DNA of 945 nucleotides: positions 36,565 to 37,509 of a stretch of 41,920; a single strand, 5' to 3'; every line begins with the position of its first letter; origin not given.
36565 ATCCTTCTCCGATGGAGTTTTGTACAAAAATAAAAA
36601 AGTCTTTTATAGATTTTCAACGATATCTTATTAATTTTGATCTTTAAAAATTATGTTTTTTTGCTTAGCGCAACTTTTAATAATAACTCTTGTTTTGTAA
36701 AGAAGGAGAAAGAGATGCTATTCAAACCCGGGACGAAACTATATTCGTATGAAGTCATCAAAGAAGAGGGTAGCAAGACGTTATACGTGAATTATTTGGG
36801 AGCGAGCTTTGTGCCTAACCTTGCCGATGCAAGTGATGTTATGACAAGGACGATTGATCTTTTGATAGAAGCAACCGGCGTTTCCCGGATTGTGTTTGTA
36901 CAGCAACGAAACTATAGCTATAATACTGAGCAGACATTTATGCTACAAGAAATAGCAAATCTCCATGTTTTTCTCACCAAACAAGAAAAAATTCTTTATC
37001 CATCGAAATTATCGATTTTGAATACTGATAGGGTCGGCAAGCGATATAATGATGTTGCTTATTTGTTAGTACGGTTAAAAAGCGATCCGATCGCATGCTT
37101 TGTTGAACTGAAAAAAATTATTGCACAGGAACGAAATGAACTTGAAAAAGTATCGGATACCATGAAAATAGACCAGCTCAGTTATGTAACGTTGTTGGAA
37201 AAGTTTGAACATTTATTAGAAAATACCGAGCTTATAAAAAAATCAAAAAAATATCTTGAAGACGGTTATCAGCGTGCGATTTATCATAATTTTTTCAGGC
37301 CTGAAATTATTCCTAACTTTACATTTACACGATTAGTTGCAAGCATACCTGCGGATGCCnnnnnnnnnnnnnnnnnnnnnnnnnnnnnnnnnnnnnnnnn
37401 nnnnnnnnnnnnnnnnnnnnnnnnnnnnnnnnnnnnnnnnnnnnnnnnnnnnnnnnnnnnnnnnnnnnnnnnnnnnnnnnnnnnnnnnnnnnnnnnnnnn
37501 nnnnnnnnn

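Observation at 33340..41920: Secretion/pilus-type ATPase in a locus with no platform protein or pilins: candidate undescribed cell-surface apparatus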

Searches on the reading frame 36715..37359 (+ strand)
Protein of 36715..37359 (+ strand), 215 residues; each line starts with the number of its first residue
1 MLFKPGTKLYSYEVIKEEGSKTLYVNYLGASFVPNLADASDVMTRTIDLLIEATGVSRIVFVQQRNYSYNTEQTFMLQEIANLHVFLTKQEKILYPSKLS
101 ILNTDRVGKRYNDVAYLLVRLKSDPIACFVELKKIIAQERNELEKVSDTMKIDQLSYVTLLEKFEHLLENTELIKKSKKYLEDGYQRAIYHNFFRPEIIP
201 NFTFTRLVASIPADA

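Call 90: predict_structure(alignment_id=A5)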
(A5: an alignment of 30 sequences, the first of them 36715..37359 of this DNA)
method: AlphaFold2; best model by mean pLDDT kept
length: 215 residues; sequences in the alignment: 30
mean_pLDDT: 82.7   pTM: 0.80
mean pLDDT of the five models: 82.7, 75.3, 72.8, 71.2, 70.1
residues with pLDDT >= 90: 86; 70-90: 91; 50-70: 25; < 50: 13
segments of 3 or more residues with pLDDT < 50: 1-3, 208-215
pLDDT, mean of each block of 10 residues (from residue 1): 56 74 76 81 89 83 71 90 95 91 84 96 96 95 86 92 97 94 86 77 49 42
secondary structure, 60 per line:
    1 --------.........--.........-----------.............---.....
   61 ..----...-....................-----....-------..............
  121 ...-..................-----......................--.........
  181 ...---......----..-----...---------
elements in order: E9-17 E20-28 H40-52 E56-62 E67-69 H71-90 H96-99 H107-123 H125-142 H148-169 H172-183 H187-192

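Call 93: fold_search(model_id=the predicted structure, library=pdb)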
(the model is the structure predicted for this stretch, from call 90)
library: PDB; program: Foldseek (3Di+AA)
matches with E <= 10: 251; with E <= 0.001: 0
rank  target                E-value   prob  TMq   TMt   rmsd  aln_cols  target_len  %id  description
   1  6lqo_F                1.0e+00  0.06  0.17  0.16  16.1       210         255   12  EBV tegument protein BBRF2/BSRF1 complex (released 2020-10-07)
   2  6a8z_A                1.2e+00  0.06  0.17  0.11  15.1       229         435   12  Crystal structure of M1 zinc metallopeptidase from Deinococcus radiodurans (released 2019-07-17)
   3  6wan_D                1.2e+00  0.04  0.16  0.09  19.4       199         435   13  Structure of Acinetobacter baumannii Cap4 SAVED/CARF-domain containing receptor with the cyclic trinucleotide 3'3'3'-c (released 2020-06-17)
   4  2elb                  1.4e+00  0.12  0.21  0.13  21.8       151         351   14  Crystal Structure of the BAR-PH domain of human APPL1 (released 2007-05-29)
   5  9e0h_A                1.4e+00  0.09  0.16  0.21  18.1       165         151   10  De novo calcium channel heptamer, CalC6_3 with DHR extensions. Off target multimerization state (released 2025-10-01)
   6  6a8z_B                1.4e+00  0.05  0.17  0.11  14.5       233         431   12  Crystal structure of M1 zinc metallopeptidase from Deinococcus radiodurans (released 2019-07-17)
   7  6iff_A                1.5e+00  0.04  0.15  0.11  14.8       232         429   11  Crystal structure of M1 zinc metallopeptidase E323A mutant from Deinococcus radiodurans (released 2019-09-25)
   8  7mjq_G                1.6e+00  0.18  0.31  0.33  12.3       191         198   12  Vascular KATP channel: Kir6.1 SUR2B quatrefoil-like conformation 2 (released 2021-10-13)
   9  9cc8_A                1.6e+00  0.12  0.17  0.06  16.6       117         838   12  Hexameric state of the NRC4 resistosome (released 2024-09-11)
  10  3i5v_C                1.8e+00  0.20  0.17  0.13   6.8        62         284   11  Crystal structure of beta toxin 275-280 from Staphylococcus aureus (released 2010-08-11)
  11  3i5v_A                1.8e+00  0.20  0.17  0.13   6.8        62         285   11  Crystal structure of beta toxin 275-280 from Staphylococcus aureus (released 2010-08-11)
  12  9kup_B                1.8e+00  0.06  0.15  0.23  14.3       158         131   14  Crystal structure of MCP2201LBD (released 2025-10-22)
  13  2enx_A                2.0e+00  0.21  0.18  0.13   7.3        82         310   12  Structure of the family II inorganic pyrophosphatase from Streptococcus agalactiae at 2.8 resolution (released 2007-05-29)
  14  9cc9_A                2.0e+00  0.07  0.16  0.06  14.5       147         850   10  Dodecameric state of the NRC4 resistosome (released 2024-09-11)
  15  8tme_E                2.0e+00  0.06  0.20  0.13  20.8       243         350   10  Cryo-EM structure of CorA in complex with conformation-specific synthetic antibody C18 and 100 uM MgCl2, State MG0.1-1 (released 2025-02-12)
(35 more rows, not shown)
